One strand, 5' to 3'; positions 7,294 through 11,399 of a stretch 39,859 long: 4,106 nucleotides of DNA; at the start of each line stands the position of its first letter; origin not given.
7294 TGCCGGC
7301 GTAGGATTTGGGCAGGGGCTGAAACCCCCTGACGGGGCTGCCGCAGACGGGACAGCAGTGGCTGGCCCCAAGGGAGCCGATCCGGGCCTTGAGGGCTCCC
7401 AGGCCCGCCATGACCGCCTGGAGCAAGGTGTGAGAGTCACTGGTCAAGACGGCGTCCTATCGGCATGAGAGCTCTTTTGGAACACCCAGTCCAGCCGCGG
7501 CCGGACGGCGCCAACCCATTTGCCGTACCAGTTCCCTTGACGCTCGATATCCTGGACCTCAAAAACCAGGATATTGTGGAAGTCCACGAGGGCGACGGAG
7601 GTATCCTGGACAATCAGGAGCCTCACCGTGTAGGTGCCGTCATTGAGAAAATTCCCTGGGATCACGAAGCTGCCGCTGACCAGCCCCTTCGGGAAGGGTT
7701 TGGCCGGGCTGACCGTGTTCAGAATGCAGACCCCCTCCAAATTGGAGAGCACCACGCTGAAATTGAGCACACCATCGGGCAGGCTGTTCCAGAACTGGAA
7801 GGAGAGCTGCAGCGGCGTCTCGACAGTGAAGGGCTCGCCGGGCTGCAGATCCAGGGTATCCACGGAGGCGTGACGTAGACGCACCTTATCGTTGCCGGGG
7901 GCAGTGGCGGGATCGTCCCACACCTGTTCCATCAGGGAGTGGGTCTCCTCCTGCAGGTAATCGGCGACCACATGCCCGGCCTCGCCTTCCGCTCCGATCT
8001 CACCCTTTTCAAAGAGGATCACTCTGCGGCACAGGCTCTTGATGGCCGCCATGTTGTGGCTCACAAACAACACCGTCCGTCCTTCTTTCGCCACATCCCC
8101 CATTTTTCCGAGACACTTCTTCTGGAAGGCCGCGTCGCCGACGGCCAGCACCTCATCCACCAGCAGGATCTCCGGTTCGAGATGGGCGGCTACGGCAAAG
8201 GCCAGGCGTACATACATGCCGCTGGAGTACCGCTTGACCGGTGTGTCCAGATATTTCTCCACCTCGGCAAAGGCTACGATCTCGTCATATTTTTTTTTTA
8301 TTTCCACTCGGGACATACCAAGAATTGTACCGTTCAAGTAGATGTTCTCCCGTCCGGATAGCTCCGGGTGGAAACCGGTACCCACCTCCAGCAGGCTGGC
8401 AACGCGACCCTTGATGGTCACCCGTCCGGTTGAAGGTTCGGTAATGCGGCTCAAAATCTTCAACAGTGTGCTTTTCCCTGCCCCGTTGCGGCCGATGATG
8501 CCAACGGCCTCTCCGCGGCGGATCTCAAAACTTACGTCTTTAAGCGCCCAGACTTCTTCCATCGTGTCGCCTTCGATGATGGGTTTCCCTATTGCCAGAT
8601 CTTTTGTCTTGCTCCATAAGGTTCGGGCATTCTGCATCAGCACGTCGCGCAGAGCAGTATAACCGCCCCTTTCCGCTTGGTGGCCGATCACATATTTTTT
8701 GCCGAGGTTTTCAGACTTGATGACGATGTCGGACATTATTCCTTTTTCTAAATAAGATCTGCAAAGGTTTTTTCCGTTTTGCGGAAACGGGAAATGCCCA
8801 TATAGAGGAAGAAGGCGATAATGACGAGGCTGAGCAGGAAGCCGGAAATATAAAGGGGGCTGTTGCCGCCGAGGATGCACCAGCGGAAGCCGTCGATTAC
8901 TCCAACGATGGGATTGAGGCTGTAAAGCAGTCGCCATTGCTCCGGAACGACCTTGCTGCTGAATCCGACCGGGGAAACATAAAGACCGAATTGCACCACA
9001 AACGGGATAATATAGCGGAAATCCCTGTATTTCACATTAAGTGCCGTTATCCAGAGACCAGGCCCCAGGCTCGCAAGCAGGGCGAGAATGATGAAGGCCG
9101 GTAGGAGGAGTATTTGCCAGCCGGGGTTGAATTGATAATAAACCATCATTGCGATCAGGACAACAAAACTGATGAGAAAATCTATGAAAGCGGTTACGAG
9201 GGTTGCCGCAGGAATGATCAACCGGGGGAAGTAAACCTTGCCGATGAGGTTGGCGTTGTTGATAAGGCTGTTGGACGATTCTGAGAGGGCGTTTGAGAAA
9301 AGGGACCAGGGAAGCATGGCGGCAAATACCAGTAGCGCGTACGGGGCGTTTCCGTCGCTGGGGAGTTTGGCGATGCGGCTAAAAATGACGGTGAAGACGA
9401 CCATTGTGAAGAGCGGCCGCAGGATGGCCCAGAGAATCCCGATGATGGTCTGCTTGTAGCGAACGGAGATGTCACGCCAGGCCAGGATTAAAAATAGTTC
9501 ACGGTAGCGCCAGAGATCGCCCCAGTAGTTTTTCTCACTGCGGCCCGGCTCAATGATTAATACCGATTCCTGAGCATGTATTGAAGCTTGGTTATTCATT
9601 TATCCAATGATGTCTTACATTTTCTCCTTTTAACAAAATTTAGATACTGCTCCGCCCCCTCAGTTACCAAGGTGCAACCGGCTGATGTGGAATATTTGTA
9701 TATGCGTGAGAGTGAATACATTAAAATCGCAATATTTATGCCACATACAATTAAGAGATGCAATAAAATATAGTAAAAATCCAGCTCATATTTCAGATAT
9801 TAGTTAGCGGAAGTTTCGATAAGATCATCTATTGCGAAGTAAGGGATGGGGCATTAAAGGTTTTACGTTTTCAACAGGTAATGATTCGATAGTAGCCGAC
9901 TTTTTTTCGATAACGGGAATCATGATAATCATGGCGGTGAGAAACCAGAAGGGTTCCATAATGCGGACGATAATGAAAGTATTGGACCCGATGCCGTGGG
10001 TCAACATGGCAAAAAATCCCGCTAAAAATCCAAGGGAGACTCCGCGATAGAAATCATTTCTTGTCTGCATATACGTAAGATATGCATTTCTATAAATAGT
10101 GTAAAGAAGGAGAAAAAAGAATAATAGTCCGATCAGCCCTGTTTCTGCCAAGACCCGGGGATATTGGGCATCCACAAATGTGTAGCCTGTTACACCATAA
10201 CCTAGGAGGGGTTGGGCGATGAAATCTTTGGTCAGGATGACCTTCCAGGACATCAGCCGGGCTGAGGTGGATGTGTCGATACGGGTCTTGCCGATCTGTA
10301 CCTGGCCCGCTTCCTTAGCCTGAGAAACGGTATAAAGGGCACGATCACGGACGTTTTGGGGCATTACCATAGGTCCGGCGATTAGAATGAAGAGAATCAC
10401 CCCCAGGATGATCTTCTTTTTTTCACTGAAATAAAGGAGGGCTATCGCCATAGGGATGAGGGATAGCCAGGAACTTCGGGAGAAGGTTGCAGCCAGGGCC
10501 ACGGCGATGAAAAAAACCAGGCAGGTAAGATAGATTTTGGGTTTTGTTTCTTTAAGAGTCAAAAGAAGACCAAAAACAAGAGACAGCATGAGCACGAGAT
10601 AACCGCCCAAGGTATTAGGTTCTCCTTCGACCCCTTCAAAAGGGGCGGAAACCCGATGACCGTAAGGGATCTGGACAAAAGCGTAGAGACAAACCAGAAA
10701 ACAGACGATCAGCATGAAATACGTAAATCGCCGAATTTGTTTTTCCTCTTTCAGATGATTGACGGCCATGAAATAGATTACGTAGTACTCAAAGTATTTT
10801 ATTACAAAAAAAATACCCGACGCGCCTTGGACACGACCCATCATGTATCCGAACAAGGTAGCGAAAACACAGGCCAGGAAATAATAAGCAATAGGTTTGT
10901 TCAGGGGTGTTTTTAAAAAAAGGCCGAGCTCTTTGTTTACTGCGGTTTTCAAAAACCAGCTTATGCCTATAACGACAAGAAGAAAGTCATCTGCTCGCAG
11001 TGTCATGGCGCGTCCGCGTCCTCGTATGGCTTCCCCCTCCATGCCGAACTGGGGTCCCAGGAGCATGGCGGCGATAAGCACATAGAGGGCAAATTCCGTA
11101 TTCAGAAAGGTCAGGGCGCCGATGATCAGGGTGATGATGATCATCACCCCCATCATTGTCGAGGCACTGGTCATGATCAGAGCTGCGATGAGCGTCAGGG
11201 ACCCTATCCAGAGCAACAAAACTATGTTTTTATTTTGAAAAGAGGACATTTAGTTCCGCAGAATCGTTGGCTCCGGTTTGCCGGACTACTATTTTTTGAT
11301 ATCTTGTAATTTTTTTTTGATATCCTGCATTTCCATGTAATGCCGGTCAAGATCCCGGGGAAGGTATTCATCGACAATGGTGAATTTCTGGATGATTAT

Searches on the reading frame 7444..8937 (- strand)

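Call 37: search_protein_families(library=pfam, proteins=[window:7444-8937:-], max_evalue=0.00001)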
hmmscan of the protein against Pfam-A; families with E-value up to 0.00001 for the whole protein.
window:7444-8937:- (497 aa): 2 families
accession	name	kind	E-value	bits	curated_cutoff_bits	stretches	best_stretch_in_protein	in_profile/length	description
PF00005.33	ABC_tran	-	4.7e-22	79.5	25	1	132-263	1-135/137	ABC transporter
PF13304.12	AAA_21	-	7.9e-06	26.6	27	0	146-165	3-22/304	AAA domain, putative AbiEii toxin, Type IV TA system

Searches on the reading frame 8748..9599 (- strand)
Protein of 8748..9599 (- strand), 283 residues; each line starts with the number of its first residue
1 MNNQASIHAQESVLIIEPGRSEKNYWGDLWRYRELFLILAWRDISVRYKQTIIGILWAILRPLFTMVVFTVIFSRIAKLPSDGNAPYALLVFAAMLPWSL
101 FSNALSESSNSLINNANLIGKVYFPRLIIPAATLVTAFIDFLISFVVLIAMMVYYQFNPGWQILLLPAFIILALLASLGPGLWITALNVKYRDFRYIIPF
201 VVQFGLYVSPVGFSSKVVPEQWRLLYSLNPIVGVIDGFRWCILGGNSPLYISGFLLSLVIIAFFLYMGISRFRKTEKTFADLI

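Call 37: search_protein_families(library=pfam, proteins=[window:8748-9599:-], max_evalue=0.00001)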
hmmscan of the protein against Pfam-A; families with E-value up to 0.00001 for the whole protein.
window:8748-9599:- (283 aa): 1 family
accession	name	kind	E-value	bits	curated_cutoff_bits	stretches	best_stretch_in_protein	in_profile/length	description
PF01061.29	ABC2_membrane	-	3.1e-19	69.8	26.9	1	35-242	2-210/211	ABC-2 type transporter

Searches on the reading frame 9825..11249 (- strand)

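Call 37: search_protein_families(library=pfam, proteins=[window:9825-11249:-], max_evalue=0.00001)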
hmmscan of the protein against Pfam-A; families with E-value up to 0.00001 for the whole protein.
window:9825-11249:- (474 aa): 1 family
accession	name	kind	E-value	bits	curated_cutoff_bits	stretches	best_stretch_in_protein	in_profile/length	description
PF04932.20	Wzy_C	-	1.3e-08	35.2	31.7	1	244-378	2-148/149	O-Antigen ligase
